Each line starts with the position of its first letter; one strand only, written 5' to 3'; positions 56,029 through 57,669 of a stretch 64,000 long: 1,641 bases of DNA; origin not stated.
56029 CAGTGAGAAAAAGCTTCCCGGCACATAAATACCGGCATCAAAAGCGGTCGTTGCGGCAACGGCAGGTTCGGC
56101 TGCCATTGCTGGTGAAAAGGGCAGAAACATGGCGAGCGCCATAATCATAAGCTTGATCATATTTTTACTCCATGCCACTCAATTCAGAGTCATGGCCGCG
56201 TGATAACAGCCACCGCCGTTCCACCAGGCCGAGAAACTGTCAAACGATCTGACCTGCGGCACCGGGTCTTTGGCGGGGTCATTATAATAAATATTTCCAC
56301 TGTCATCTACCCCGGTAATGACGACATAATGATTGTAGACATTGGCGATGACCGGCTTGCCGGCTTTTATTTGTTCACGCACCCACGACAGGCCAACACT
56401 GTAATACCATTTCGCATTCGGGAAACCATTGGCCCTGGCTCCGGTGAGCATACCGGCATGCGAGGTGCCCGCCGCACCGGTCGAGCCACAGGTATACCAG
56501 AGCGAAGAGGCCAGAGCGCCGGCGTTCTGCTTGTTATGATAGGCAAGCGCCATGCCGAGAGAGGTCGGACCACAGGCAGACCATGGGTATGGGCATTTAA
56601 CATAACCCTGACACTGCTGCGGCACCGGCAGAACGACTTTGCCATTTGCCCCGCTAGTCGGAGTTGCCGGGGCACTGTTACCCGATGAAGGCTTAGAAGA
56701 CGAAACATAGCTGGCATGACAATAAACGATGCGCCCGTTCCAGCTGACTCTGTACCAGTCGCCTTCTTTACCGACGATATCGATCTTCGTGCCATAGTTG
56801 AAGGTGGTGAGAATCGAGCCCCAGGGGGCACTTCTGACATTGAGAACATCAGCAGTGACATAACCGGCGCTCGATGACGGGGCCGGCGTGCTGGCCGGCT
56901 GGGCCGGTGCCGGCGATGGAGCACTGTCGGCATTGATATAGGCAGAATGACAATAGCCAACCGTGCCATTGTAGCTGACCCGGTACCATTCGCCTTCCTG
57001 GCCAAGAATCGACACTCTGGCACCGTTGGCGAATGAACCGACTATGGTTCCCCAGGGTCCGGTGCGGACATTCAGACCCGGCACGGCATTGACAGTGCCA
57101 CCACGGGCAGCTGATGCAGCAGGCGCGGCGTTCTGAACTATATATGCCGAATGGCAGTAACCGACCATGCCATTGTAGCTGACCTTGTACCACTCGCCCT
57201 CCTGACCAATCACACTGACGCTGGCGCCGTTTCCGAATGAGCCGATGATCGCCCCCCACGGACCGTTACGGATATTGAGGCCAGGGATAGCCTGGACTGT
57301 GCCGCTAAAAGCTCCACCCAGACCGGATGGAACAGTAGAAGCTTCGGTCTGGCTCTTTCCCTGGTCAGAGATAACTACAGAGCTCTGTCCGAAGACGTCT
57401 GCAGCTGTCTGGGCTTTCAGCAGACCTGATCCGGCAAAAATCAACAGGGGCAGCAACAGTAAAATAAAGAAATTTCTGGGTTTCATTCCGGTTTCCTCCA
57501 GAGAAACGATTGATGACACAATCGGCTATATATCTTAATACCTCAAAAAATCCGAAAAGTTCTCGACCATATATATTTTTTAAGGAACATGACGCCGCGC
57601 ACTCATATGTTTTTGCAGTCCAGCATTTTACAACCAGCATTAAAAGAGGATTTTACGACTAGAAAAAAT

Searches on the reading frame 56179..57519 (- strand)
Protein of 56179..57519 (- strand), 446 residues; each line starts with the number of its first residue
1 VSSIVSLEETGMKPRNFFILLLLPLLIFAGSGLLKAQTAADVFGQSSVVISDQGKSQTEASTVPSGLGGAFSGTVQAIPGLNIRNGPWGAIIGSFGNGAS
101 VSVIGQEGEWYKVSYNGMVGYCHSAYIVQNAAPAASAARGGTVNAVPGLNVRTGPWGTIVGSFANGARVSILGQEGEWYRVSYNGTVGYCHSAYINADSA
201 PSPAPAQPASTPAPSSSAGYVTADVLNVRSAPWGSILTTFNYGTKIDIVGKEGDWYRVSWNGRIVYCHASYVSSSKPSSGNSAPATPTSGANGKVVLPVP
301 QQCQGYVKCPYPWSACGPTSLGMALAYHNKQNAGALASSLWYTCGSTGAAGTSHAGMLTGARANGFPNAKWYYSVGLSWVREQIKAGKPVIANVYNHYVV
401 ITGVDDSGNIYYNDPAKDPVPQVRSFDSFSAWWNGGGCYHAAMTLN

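Call 3: search_protein_families(library=pfam, proteins=[window:56179-57519:-], max_evalue=1)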
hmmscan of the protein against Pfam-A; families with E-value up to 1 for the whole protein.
window:56179-57519:- (446 aa): 14 families
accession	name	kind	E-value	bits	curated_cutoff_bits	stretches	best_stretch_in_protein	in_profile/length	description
PF08239.17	SH3_3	-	1.2e-36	125.1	27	3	148-195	2-53/54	Bacterial SH3 domain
PF13529.12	Peptidase_C39_2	-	1.1e-11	46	24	1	306-416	6-143/143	Peptidase_C39 like family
PF12385.14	Peptidase_C70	-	0.00037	20.9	19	1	319-430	23-137/141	Papain-like cysteine protease AvrRpt2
PF03412.21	Peptidase_C39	-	0.0012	19.1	22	1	316-420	13-110/133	Peptidase C39 family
PF07653.23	SH3_2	-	0.0014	18.7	21.8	0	101-126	24-51/55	Variant SH3 domain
PF18142.6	SLATT_fungal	-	0.0017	18.8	26.5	1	347-386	51-90/121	SMODS and SLOG-associating 2TM effector domain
PF18229.6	GcnA_N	-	0.0029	18.1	27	0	94-116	30-51/79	N-acetyl-beta-D-glucosaminidase N-terminal domain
PF15823.10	UPF0524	-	0.017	14.9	27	0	97-134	25-62/239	UPF0524 of C3orf70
PF16277.11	DUF4926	-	0.03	14.2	29.1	0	145-167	10-32/57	Domain of unknown function (DUF4926)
PF21231.2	GH141_M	-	0.062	13.6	27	0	239-266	126-153/156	GH141 insertion domain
PF14604.12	SH3_9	-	0.074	13.4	30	0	94-122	14-43/49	Variant SH3 domain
PF11814.14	DUF3335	-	0.19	11.6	25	0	315-366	11-68/206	Peptidase_C39 like family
PF18348.7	SH3_16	-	0.25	11.6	25.8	0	164-189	16-43/49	Bacterial dipeptidyl-peptidase Sh3 domain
PF13457.12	GW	-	0.42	11.8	21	0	174-193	53-73/76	GW (Gly-Tryp) dipeptide domain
